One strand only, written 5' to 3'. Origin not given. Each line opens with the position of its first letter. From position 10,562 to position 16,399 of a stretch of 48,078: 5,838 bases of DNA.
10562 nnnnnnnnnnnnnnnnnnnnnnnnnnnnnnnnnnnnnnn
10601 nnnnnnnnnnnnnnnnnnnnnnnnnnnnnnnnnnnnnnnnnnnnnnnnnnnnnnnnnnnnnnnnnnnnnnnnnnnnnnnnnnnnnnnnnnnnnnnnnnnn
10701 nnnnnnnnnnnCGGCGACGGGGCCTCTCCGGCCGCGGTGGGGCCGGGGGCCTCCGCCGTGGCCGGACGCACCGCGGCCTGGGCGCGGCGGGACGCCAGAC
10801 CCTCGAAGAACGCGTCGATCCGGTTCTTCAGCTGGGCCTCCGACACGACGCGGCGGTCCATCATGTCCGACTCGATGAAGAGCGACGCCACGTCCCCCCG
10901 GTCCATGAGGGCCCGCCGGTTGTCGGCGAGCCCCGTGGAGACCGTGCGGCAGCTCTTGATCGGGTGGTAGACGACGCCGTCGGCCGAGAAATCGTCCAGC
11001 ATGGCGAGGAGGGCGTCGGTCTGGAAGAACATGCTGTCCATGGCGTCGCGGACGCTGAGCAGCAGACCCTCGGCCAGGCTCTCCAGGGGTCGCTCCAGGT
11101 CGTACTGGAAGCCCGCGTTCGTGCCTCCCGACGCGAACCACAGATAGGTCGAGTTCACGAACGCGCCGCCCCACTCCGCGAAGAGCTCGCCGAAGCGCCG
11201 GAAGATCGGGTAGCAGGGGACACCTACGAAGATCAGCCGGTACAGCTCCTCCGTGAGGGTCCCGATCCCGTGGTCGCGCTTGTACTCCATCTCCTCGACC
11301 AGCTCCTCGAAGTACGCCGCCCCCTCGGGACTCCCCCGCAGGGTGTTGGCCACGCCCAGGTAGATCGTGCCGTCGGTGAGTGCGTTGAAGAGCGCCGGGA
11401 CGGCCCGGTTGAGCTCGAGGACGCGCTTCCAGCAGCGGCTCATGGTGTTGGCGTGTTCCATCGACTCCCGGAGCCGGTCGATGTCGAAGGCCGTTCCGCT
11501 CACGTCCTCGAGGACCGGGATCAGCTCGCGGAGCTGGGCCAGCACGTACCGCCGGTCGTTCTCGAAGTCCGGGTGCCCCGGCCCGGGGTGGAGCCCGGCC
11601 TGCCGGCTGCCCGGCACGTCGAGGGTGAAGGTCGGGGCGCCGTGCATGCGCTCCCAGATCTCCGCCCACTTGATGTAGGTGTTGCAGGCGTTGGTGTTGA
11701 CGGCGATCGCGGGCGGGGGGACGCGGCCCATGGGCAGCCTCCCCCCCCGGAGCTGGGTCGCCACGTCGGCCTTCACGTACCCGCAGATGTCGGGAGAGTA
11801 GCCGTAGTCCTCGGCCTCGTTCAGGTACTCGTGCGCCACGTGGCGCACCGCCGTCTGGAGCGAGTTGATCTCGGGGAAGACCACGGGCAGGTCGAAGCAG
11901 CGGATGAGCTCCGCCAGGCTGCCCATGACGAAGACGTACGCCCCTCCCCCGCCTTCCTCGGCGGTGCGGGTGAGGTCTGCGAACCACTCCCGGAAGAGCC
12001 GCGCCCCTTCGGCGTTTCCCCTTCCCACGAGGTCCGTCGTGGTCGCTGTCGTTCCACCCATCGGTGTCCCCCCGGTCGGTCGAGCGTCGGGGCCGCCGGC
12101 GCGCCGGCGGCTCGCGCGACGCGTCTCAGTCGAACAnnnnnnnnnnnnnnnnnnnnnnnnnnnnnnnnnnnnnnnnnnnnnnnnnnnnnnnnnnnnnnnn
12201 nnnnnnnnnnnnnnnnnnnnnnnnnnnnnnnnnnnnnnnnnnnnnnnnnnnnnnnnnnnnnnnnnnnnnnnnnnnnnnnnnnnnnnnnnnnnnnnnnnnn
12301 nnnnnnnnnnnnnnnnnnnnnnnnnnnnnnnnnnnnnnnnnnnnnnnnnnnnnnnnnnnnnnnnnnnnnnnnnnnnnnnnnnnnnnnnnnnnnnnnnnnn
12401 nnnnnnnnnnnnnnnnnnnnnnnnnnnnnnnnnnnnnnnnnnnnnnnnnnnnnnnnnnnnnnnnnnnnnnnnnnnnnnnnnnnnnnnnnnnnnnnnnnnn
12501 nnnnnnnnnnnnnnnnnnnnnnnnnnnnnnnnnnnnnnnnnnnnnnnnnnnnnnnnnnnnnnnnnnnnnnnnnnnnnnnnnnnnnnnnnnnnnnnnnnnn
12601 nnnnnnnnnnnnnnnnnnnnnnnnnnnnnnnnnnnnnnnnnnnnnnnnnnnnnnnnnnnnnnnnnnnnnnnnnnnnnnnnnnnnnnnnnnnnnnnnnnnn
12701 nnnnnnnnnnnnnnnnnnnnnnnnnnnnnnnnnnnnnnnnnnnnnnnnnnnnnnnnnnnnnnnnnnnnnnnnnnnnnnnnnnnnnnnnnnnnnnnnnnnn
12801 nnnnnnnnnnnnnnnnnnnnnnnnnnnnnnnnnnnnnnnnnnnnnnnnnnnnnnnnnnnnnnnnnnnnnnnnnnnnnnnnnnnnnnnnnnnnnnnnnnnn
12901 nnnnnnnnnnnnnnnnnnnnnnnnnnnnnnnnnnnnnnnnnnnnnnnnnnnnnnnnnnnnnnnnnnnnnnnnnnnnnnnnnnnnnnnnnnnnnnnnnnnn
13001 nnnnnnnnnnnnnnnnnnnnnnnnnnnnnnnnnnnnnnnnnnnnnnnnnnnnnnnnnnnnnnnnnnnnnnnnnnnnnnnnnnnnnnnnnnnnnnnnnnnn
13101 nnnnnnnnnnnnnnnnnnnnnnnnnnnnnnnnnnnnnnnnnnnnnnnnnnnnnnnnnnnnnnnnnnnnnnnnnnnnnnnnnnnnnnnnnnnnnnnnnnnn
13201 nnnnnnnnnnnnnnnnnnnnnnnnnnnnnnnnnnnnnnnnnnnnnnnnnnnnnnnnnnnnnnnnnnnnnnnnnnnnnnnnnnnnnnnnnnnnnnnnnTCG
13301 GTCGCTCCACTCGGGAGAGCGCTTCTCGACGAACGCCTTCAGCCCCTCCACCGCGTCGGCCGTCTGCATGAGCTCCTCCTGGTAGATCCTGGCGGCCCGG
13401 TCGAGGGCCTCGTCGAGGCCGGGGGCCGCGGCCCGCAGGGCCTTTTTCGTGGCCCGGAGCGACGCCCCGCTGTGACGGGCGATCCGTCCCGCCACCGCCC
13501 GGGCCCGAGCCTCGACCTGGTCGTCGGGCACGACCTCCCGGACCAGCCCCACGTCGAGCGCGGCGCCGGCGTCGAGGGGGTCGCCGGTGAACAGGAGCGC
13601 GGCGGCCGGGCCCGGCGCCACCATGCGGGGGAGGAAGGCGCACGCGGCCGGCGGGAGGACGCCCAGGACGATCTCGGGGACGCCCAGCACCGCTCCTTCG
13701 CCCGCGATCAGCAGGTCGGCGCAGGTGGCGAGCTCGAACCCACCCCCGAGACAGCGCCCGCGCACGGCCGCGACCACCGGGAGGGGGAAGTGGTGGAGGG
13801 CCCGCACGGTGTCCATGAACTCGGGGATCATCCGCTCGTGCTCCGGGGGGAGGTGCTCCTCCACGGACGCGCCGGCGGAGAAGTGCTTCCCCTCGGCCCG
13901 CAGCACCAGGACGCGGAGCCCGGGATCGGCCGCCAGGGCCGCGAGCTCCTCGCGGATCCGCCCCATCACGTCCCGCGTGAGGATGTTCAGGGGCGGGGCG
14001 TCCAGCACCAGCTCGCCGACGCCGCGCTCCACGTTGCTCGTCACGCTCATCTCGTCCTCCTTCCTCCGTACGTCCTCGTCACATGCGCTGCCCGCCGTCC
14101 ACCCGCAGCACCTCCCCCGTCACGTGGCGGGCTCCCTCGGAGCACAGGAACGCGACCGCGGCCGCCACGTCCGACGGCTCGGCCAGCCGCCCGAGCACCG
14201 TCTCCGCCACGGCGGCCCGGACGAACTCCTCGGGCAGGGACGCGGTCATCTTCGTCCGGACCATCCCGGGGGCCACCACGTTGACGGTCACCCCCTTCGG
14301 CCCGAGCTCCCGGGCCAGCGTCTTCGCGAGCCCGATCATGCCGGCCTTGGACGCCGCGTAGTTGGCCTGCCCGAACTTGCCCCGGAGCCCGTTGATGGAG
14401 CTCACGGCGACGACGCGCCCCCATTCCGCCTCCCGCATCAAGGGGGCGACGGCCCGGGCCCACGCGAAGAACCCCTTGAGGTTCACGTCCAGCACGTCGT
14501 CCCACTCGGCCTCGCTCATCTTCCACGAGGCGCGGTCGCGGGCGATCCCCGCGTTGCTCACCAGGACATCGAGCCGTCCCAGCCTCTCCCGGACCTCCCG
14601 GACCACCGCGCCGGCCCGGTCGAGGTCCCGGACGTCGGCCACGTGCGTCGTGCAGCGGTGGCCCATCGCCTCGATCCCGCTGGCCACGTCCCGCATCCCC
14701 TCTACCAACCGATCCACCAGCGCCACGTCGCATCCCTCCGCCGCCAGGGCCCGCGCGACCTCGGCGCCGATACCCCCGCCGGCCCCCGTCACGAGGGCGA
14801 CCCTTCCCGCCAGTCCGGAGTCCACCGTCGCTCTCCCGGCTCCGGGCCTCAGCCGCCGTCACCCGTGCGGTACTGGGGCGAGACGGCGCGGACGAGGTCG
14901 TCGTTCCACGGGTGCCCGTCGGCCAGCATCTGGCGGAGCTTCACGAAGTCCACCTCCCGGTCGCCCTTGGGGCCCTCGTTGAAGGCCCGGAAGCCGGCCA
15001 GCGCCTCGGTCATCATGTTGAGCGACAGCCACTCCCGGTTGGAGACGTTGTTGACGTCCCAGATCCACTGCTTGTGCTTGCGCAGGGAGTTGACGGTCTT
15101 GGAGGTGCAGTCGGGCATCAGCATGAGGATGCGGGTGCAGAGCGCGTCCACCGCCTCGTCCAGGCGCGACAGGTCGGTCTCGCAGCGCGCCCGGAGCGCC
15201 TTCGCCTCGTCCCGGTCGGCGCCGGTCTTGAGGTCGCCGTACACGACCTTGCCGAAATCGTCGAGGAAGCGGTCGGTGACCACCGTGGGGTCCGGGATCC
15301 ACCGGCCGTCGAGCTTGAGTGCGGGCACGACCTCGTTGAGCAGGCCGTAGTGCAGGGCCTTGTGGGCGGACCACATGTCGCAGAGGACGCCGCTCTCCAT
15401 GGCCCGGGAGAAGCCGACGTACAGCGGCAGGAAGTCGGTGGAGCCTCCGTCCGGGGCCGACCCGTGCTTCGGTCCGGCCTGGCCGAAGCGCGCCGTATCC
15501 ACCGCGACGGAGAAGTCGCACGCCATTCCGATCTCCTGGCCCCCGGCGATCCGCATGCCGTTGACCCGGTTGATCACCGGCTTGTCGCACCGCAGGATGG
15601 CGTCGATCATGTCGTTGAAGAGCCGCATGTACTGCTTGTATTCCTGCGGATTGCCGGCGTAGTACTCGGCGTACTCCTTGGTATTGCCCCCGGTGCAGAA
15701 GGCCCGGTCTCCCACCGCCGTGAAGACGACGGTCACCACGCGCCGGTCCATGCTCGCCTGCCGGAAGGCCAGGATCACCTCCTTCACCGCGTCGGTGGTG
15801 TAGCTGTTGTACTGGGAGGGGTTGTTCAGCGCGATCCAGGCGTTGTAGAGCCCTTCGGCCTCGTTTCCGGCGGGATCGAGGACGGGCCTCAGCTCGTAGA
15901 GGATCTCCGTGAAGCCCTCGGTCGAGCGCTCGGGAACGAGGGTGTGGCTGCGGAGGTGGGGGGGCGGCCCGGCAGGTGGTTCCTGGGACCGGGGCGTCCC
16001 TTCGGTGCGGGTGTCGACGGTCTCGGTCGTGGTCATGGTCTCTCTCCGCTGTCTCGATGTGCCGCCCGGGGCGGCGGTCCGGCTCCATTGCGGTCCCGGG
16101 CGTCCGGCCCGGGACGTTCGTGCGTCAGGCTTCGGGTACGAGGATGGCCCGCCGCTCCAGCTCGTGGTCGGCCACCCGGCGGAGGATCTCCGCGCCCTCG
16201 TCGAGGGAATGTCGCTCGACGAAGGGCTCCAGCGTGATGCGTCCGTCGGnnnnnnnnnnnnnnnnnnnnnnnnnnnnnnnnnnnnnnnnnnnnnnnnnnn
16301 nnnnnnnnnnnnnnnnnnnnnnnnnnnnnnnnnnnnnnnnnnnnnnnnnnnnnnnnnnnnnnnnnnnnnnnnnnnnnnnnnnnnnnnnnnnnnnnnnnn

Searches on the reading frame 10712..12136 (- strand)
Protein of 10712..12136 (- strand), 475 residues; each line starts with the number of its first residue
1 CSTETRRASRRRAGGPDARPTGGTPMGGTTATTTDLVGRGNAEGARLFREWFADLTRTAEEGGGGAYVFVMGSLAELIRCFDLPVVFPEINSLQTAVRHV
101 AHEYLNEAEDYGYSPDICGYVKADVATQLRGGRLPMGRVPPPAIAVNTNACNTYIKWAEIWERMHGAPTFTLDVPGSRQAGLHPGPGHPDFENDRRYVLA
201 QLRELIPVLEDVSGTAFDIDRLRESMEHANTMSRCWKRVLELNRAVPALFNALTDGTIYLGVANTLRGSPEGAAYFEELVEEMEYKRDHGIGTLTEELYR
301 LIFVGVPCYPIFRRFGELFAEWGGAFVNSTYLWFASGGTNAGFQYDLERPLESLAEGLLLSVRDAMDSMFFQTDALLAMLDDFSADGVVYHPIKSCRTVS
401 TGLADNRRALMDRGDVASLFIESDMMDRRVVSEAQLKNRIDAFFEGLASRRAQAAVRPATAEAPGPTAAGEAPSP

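Call 92: search_protein_families(library=pfam, proteins=[window:10712-12136:-], max_evalue=0.0001)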
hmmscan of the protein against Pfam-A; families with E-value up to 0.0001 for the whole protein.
window:10712-12136:- (475 aa): 1 family
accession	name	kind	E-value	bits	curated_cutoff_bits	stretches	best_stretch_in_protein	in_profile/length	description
PF06050.19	HGD-D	-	6.3e-62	210.6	28.4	1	76-446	7-341/342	2-hydroxyglutaryl-CoA dehydratase, D-component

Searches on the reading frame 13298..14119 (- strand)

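Call 93: search_protein_families(library=pfam, proteins=[window:13298-14119:-], max_evalue=0.0001)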
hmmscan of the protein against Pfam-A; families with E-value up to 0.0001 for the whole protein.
window:13298-14119:- (274 aa): 2 families
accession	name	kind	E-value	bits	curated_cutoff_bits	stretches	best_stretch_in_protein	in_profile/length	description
PF00378.25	ECH_1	-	7.7e-46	156.9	27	1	31-273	3-250/251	Enoyl-CoA hydratase/isomerase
PF16113.10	ECH_2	-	4e-25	89.5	27.2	1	39-205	6-180/335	Enoyl-CoA hydratase/isomerase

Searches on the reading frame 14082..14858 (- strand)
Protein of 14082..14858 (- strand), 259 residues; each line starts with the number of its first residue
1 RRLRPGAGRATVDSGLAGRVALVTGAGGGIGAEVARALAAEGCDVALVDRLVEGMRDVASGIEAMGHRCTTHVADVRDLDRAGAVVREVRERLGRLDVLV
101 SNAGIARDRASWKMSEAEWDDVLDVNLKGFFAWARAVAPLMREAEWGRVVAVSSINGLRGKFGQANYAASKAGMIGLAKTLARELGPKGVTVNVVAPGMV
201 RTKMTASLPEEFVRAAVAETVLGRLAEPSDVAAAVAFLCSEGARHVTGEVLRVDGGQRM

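Call 93: search_protein_families(library=pfam, proteins=[window:14082-14858:-], max_evalue=0.0001)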
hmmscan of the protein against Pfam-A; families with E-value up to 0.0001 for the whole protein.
window:14082-14858:- (259 aa): 4 families
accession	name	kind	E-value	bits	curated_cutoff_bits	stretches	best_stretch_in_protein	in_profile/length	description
PF13561.12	adh_short_C2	-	3.6e-64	217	27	1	25-256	1-234/236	Enoyl-(Acyl carrier protein) reductase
PF00106.31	adh_short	-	2.4e-61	207.1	26.6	1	19-210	1-192/195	short chain dehydrogenase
PF08659.16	KR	-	5.5e-20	72.5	22.6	1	21-194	3-175/180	KR domain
PF01370.27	Epimerase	-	4.2e-06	26.8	20.9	1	21-126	1-95/240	NAD dependent epimerase/dehydratase family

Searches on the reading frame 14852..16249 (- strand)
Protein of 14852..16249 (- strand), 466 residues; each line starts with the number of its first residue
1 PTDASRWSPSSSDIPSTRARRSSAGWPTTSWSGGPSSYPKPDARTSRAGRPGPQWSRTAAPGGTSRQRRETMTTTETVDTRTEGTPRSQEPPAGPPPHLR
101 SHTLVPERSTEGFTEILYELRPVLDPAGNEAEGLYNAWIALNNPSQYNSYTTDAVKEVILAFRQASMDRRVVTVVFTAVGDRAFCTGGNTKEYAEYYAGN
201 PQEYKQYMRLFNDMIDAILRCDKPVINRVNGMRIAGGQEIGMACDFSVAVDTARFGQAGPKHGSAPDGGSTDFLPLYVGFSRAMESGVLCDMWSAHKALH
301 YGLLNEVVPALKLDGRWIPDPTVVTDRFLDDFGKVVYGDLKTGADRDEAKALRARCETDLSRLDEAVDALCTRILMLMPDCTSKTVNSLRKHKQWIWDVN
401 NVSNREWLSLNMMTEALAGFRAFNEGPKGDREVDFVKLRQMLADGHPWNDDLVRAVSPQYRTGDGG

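Call 93: search_protein_families(library=pfam, proteins=[window:14852-16249:-], max_evalue=0.0001)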
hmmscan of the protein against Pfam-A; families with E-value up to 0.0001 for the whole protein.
window:14852-16249:- (466 aa): 2 families
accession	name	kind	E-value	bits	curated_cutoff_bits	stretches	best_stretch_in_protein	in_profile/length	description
PF00378.25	ECH_1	-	9.6e-39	133.7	27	1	138-318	8-184/251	Enoyl-CoA hydratase/isomerase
PF16113.10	ECH_2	-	1.3e-18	68.1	27.2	1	138-313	3-177/335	Enoyl-CoA hydratase/isomerase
